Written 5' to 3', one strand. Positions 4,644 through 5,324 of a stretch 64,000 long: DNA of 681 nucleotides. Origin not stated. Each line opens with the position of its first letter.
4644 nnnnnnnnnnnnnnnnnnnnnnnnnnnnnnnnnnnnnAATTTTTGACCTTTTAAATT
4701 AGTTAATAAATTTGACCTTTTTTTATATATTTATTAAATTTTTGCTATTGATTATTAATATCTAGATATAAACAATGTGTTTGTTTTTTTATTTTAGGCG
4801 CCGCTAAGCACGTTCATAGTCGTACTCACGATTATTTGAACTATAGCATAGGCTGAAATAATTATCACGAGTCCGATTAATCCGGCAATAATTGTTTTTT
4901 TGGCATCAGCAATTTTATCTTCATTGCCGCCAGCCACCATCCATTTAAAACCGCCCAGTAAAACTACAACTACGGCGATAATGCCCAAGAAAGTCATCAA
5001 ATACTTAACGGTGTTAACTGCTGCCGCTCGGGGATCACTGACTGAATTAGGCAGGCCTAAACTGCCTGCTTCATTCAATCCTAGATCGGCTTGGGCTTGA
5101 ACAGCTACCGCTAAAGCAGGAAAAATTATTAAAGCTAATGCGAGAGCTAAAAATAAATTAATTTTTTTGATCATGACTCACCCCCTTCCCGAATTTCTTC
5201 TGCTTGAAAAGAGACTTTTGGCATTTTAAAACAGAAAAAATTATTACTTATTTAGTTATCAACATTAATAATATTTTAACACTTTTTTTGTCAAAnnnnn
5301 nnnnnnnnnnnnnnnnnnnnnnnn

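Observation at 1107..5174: Tandem array of seven divergent VirB2/TrbC-like pilin paralogs next to a 3D-domain lytic-transglycosylase-like gene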

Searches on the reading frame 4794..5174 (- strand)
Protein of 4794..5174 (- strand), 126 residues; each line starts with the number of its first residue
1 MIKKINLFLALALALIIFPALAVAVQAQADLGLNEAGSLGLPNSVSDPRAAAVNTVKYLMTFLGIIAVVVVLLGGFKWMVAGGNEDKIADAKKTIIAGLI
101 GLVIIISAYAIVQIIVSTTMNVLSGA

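Call 3: search_protein_families(library=pfam, proteins=[window:4794-5174:-], max_evalue=1)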
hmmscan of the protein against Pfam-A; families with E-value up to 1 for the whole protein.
window:4794-5174:- (126 aa): 5 families
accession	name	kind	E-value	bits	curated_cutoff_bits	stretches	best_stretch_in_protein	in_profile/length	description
PF18895.5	T4SS_pilin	-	8.8e-10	39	26.6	1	54-115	10-71/71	Type IV secretion system pilin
PF04956.18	TrbC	-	0.00051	20.6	27.9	1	4-114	12-97/98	TrbC/VIRB2 pilin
PF16938.10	Phage_holin_Dp1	-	0.22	12.4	25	0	13-29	12-28/63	Putative phage holin Dp-1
PF05656.20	DUF805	-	0.22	12.4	25.7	0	57-111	12-65/111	Protein of unknown function (DUF805)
PF07214.17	DUF1418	-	0.51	10.7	22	0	16-69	12-57/94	Protein of unknown function (DUF1418)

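Call 4: search_protein_families(library=ncbifam, proteins=[window:4794-5174:-], max_evalue=1)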
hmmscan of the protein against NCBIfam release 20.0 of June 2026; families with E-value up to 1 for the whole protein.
window:4794-5174:- (126 aa): 4 families
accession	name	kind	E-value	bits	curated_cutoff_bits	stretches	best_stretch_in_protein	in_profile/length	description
NF045849.1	ICE_MMCAP2_0565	equivalog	1.2e-06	28.1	40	1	58-118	19-79/80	Mbov_0395 family pilin-like conjugal transfer protein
NF007508.0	PRK10106.1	equivalog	0.0035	17.2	87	1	7-48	4-45/72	multiple antibiotic resistance protein MarB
NF041745.1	RdrD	equivalog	0.26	11.1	230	1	20-125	46-141/227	antiviral RADAR system accessory protein RdrD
TIGR01653.1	lactococcin_972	subfamily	0.4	11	32.1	1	2-36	2-27/97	lactococcin 972 family bacteriocin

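Call 75: search_solved_structures(query=A1, max_evalue=10, show_alignments=3)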
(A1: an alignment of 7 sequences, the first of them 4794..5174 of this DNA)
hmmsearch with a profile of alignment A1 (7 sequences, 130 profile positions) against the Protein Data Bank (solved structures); distinct sequences matched with E-value up to 10: 1.
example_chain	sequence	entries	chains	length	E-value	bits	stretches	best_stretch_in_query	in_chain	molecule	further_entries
9lur_A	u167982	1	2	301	0.55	13.5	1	35-115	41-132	ESX-1 secretion system protein EccA1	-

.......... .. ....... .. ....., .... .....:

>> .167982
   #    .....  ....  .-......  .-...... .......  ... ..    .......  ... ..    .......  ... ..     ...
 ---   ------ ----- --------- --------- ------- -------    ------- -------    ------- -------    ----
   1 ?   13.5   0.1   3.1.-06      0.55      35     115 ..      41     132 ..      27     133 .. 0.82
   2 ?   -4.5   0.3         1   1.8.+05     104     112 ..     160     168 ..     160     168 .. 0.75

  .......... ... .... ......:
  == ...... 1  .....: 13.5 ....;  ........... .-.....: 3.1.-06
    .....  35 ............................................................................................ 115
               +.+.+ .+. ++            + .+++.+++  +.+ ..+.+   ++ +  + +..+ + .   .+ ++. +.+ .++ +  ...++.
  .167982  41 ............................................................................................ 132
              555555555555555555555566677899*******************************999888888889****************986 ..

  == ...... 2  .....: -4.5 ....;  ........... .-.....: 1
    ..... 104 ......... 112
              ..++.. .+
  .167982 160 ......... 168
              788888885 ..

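Call 79: predict_structure(alignment_id=A1)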
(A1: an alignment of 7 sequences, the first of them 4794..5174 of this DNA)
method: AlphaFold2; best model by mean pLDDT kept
length: 126 residues; sequences in the alignment: 7
mean_pLDDT: 70.6   pTM: 0.51
mean pLDDT of the five models: 70.6, 69.5, 68.2, 66.4, 66.4
residues with pLDDT >= 90: 4; 70-90: 60; 50-70: 50; < 50: 12
segments of 3 or more residues with pLDDT < 50: 34-37, 40-44
pLDDT, mean of each block of 10 residues (from residue 1): 57 67 60 49 55 71 82 84 85 89 84 74 55
secondary structure, 60 per line:
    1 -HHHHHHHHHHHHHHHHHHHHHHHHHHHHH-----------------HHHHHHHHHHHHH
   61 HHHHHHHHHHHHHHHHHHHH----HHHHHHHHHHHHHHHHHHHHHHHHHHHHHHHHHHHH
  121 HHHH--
elements in order: H2-30 H48-80 H85-124

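Call 81: fold_search(model_id=the predicted structure, library=pdb)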
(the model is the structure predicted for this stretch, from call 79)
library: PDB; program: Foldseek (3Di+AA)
matches with E <= 10: 153; with E <= 0.001: 0
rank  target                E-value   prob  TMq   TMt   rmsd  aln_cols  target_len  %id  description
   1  1a91_MODEL_1_A        1.0e+00  0.96  0.43  0.64   2.2        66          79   17  SUBUNIT C OF THE F1FO ATP SYNTHASE OF ESCHERICHIA COLI; NMR, 10 STRUCTURES (released 1998-07-01)
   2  6s7t_H                1.4e+00  0.38  0.35  0.38   6.8       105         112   17  Cryo-EM structure of human oligosaccharyltransferase complex OST-B (released 2019-12-18)
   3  7n6g_3I               1.8e+00  0.14  0.25  0.11  24.7       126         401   14  C1 of central pair (released 2022-05-18)
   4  8tt3_H                2.5e+00  0.44  0.37  0.20  23.3       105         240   13  S. thermodepolymerans KpsM-KpsE in Glycolipid 2 state with rigid body fitted KpsT (released 2024-04-17)
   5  3lg7_C                2.6e+00  0.20  0.37  0.38   8.1       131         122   11  Crystal structure of HIV epitope-scaffold 4E10_S0_1EZ3A_002_C (released 2010-09-22)
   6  8dt0_B                2.6e+00  0.14  0.33  0.30  11.9       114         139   16  Scaffolding protein functional sites using deep learning (released 2022-08-10)
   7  7qho_J                2.8e+00  0.30  0.39  0.47   6.3        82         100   16  Cytochrome bcc-aa3 supercomplex (respiratory supercomplex III2/IV2) from Corynebacterium glutamicum (as isolated) (released 2022-05-18)
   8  8pn9_H                2.8e+00  0.20  0.37  0.41   7.9       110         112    5  Structure of human oligosaccharyltransferase OST-A complex bound to NGI-1 (released 2024-05-08)
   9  7n6g_3H               2.8e+00  0.14  0.29  0.14  24.7       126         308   14  C1 of central pair (released 2022-05-18)
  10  3uun_B                3.1e+00  0.25  0.40  0.44   6.7       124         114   11  Crystal Structure of N-terminal first spectrin repeat of dystrophin (released 2012-09-19)
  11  8zak_B                3.3e+00  0.33  0.44  0.26   7.2       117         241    8  Crystal structure of the channel protein CorA from Campylobacter jejuni in complex with Ni2+ (released 2024-06-19)
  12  8i6q_A                3.3e+00  0.07  0.23  0.18  12.0       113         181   10  Cryo-EM structure of Pseudomonas aeruginosa FtsE(WT)X complex in peptidisc (released 2023-06-07)
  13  3uun_A                3.5e+00  0.30  0.45  0.48   7.3       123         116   11  Crystal Structure of N-terminal first spectrin repeat of dystrophin (released 2012-09-19)
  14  8h2x_D                3.7e+00  0.57  0.49  0.66   4.3        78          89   15  Structure of Acb2 (released 2023-02-22)
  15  8qae_C                3.7e+00  0.30  0.41  0.50   5.8       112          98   12  X-ray crystal structure of a de novo designed single-chain antiparallel 6-helix alpha-helical barrel, sc-apCC-6-SLLA (released 2024-07-03)
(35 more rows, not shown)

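Call 86: find_homologous_proteins(query=window:4794-5174:-, max_evalue=0.001)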
Query window:4794-5174:- (126 aa): 286 proteins with E <= 0.001 among 854 candidates; the best 120 are listed.
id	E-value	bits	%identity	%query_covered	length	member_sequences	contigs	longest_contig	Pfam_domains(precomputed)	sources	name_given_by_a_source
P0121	2.4e-56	206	85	98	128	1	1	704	PF18895.6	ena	-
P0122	1.5e-48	181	75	98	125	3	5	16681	PF18895.6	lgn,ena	-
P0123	3.7e-48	180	74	96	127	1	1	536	PF18895.6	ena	-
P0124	1.6e-47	178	73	95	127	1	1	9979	PF18895.6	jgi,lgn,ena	-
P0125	5.9e-47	176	72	96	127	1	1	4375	PF18895.6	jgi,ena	-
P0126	4.3e-45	170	67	99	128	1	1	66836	PF18895.6,PF04956.19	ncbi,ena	-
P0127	1.8e-43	165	63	100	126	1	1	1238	PF18895.6,PF04956.19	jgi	jgi:hypothetical protein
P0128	2.1e-43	165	66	95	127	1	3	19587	PF18895.6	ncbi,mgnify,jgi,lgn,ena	mgnify:CR=1 FL=1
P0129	8.0e-43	163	67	97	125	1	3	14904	PF18895.6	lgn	-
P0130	3.7e-41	158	62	99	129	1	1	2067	PF18895.6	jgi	jgi:hypothetical protein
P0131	4.2e-41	157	68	99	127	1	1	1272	PF18895.6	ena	-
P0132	7.1e-41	157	75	80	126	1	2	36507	PF18895.6,PF04956.19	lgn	-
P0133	1.3e-39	153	61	100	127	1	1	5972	PF18895.6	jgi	jgi:hypothetical protein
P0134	1.0e-37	146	62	92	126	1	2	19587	PF18895.6,PF04956.19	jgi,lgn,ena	-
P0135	4.2e-37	145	65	52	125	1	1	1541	PF18895.6,PF04956.19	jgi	jgi:hypothetical protein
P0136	7.3e-37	144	66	89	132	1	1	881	PF18895.6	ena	-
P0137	7.5e-37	144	69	65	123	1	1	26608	PF18895.6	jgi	jgi:hypothetical protein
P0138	1.7e-36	143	63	89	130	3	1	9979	PF18895.6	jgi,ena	-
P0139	1.8e-36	143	64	88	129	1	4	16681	PF18895.6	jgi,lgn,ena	-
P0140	2.9e-36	142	60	95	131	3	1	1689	PF18895.6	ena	-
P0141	4.0e-36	141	64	90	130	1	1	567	PF18895.6,PF04956.19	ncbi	-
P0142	5.7e-36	141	63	88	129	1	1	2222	PF18895.6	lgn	-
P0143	6.2e-36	141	70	77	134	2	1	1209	PF18895.6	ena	-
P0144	1.0e-35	140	61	94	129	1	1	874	PF18895.6,PF04956.19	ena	-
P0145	9.2e-35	137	68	74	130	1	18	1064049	PF18895.6,PF04956.19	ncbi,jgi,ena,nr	ncbi:MAG: TrbC/VIRB2 family protein [Parcubacteria group bacterium ADurb.Bin316]|nr:MAG: TrbC/VIRB2 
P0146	1.1e-34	137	62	87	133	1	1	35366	PF18895.6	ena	-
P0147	1.6e-34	136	60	92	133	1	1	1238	PF18895.6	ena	-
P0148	1.6e-34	136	62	90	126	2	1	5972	PF18895.6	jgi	jgi:hypothetical protein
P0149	1.7e-34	136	61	95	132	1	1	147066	PF18895.6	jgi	-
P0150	2.0e-34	136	58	99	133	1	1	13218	PF18895.6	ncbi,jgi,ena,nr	ncbi:hypothetical protein DRH27_00715 [Candidatus Falkowbacteria bacterium]|nr:MAG: hypothetical pro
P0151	3.5e-34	135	61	95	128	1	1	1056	PF18895.6,PF04956.19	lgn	-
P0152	3.6e-34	135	61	87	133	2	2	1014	PF18895.6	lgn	-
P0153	3.8e-34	135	66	75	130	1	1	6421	PF18895.6,PF04956.19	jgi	-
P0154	6.9e-34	134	62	90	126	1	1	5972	PF18895.6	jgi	jgi:hypothetical protein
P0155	8.7e-34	134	59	95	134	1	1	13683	PF18895.6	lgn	-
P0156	1.1e-33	133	62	87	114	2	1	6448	PF18895.6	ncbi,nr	ncbi:MAG: hypothetical protein NTW06_01065 [Candidatus Falkowbacteria bacterium]|nr:hypothetical pro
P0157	1.5e-33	133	58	89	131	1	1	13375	PF18895.6,PF04956.19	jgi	-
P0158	1.6e-33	133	61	90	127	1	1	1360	PF18895.6,PF04956.19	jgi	jgi:hypothetical protein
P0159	2.2e-33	133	66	85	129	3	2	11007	PF18895.6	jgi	jgi:heme/copper-type cytochrome/quinol oxidase subunit 2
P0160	2.3e-33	132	65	85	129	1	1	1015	PF18895.6,PF04956.19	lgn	-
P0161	3.4e-33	132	57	98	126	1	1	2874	PF18895.6,PF04956.19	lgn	-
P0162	3.9e-33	132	54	99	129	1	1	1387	PF18895.6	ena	-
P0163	4.3e-33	132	59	91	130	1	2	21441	PF18895.6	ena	-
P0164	4.5e-33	132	57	98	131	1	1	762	PF18895.6,PF04956.19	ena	-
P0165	6.5e-33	131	56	98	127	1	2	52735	PF18895.6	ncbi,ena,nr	ncbi:hypothetical protein KAR28_00185 [Candidatus Parcubacteria bacterium]|nr:hypothetical protein [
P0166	6.7e-33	131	58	92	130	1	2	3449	PF18895.6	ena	-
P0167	8.7e-33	131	58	91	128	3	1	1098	PF18895.6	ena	-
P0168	9.4e-33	131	56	95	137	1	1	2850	PF18895.6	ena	-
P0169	9.5e-33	130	57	99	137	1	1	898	PF18895.6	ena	-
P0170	1.1e-32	130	55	98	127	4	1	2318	PF18895.6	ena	-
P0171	1.1e-32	130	56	98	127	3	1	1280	PF18895.6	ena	-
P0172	1.4e-32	130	59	90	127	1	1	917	PF18895.6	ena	-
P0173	1.7e-32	130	58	98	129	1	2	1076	PF18895.6,PF04956.19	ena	-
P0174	1.8e-32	130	54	97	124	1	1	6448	PF18895.6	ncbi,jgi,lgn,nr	ncbi:MAG: hypothetical protein NTW06_01060 [Candidatus Falkowbacteria bacterium]|jgi:hypothetical pr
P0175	1.9e-32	130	60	84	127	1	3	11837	PF18895.6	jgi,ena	-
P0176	2.3e-32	129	59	74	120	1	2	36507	PF18895.6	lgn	-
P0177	2.6e-32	129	56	99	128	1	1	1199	PF18895.6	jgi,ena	-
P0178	2.7e-32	129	58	92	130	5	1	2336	PF18895.6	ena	-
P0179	3.2e-32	129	56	91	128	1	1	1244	PF18895.6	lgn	-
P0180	3.9e-32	129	59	87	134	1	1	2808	PF18895.6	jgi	-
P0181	4.1e-32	128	54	98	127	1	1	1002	PF18895.6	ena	-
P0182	5.2e-32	128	54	98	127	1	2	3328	PF18895.6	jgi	-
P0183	5.4e-32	128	58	92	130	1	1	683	PF18895.6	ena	-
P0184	5.6e-32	128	57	91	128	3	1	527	PF18895.6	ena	-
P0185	5.7e-32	128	60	84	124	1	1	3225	PF18895.6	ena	-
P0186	9.0e-32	127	58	95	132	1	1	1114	PF18895.6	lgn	-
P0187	9.4e-32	127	55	94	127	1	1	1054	PF18895.6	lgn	-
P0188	9.8e-32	127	56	91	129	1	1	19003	PF18895.6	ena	-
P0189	1.0e-31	127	61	90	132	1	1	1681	PF18895.6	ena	-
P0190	1.1e-31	127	59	91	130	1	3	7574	PF18895.6,PF13520.13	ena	-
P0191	1.1e-31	127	57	90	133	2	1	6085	PF18895.6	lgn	-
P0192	1.3e-31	127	58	92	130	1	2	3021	PF18895.6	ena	-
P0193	1.8e-31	126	55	99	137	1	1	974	PF18895.6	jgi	-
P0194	2.0e-31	126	60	85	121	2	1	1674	PF18895.6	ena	-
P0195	2.5e-31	126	58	83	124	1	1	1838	PF18895.6,PF04956.19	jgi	jgi:hypothetical protein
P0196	2.6e-31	126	55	100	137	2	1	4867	PF18895.6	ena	-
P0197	2.7e-31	126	55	99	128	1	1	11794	PF18895.6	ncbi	-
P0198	3.4e-31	125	56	96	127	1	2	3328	PF18895.6,PF04956.19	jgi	-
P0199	3.4e-31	125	54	99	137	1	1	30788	PF18895.6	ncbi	-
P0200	3.9e-31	125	56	91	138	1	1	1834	PF18895.6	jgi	jgi:hypothetical protein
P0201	4.1e-31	125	57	93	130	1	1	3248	PF18895.6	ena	-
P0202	4.6e-31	125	54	91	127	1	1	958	PF18895.6,PF04956.19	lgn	-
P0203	6.1e-31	125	63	80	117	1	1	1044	PF18895.6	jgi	jgi:uncharacterized membrane protein YidH (DUF202 family)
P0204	6.5e-31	125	54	99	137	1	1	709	PF18895.6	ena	-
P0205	7.5e-31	124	58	86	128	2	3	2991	PF18895.6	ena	-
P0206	7.9e-31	124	54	99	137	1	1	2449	PF18895.6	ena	-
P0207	8.5e-31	124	59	90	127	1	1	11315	PF18895.6,PF04956.19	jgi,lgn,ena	-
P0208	1.1e-30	124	65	76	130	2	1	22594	PF18895.6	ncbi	-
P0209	1.1e-30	124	54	97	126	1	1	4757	PF18895.6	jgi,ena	-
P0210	1.2e-30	124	55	95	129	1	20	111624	PF18895.6,PF04956.19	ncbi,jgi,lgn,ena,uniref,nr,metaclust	ncbi:MAG: hypothetical protein US83_C0010G0038 [Candidatus Falkowbacteria bacterium GW2011_GWC2_38_2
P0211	1.7e-30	123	56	99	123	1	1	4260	PF18895.6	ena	-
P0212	2.9e-30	123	57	93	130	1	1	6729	PF18895.6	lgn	-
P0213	7.9e-30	121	59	87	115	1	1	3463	PF18895.6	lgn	-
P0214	8.7e-30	121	54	94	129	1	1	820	PF18895.6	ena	-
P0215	9.0e-30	121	64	79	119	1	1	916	PF18895.6,PF04956.19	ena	-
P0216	9.3e-30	121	57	91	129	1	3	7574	PF18895.6,PF19607.5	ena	-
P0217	9.4e-30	121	57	90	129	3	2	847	PF18895.6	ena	-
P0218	1.2e-29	121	53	97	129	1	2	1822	PF18895.6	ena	-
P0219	1.2e-29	121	64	80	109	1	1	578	PF18895.6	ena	-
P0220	1.3e-29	120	54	98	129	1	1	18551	PF18895.6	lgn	-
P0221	1.3e-29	120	53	98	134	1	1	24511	PF18895.6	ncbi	-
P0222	1.5e-29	120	54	97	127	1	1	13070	PF18895.6,PF04956.19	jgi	-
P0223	1.9e-29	120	56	84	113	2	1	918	PF18895.6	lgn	-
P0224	2.0e-29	120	56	94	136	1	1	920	PF18895.6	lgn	-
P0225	2.7e-29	119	64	80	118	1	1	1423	PF18895.6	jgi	jgi:heme/copper-type cytochrome/quinol oxidase subunit 2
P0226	3.2e-29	119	55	95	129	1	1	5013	PF18895.6,PF04956.19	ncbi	-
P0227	3.5e-29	119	52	97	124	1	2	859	PF18895.6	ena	-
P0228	5.2e-29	118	56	95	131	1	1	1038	PF18895.6,PF04956.19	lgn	-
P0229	6.0e-29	118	63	75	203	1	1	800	PF18895.6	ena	-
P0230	6.4e-29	118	53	97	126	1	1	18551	PF18895.6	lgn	-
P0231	7.6e-29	118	63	76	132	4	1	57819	PF18895.6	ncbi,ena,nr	ncbi:hypothetical protein KAU09_01535 [Candidatus Parcubacteria bacterium]|nr:hypothetical protein [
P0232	8.9e-29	118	54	93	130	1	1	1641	PF18895.6,PF04956.19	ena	-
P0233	9.1e-29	118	56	92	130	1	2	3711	PF18895.6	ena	-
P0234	1.1e-28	117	55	93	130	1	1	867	PF18895.6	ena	-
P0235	1.5e-28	117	56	93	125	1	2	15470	PF18895.6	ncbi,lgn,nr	ncbi:MAG: hypothetical protein U9Q85_02420 [Patescibacteria group bacterium]|nr:hypothetical protein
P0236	1.8e-28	117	63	75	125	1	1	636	PF18895.6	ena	-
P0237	2.1e-28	116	55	98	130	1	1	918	PF18895.6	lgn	-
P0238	2.2e-28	116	59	75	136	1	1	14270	PF18895.6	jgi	-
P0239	2.7e-28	116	57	87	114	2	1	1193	PF18895.6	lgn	-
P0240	2.9e-28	116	55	89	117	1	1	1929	PF18895.6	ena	-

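Call 93: search_protein_representatives(alignment_id=A1)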
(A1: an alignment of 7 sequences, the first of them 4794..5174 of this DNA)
Query: 7 sequences, 130 profile positions. Proteins with E-value up to 0.001 (for the whole library): 66670; up to 1e-10: 21336; up to 1e-30: 142. The best 150 are listed.
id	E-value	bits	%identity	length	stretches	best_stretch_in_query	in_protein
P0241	1.7e-65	235.1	-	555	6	1-118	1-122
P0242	1.6e-59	215.8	-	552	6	13-122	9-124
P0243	3.5e-58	211.5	-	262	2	8-123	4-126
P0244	4.8e-56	204.6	-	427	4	42-117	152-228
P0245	7.0e-54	197.5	-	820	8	33-118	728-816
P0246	1.3e-52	193.4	-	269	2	42-122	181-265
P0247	6.4e-50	184.7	-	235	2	12-123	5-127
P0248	9.7e-49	180.9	-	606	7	39-120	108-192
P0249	1.4e-48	180.4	-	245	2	7-124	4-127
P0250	4.5e-48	178.8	-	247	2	23-123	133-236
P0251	1.7e-47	176.9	-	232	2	12-120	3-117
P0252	1.7e-47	176.9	-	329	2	33-124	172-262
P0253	5.7e-47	175.2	-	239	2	16-121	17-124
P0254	1.3e-46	174.1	-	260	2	8-126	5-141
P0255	1.0e-45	171.1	-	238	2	32-124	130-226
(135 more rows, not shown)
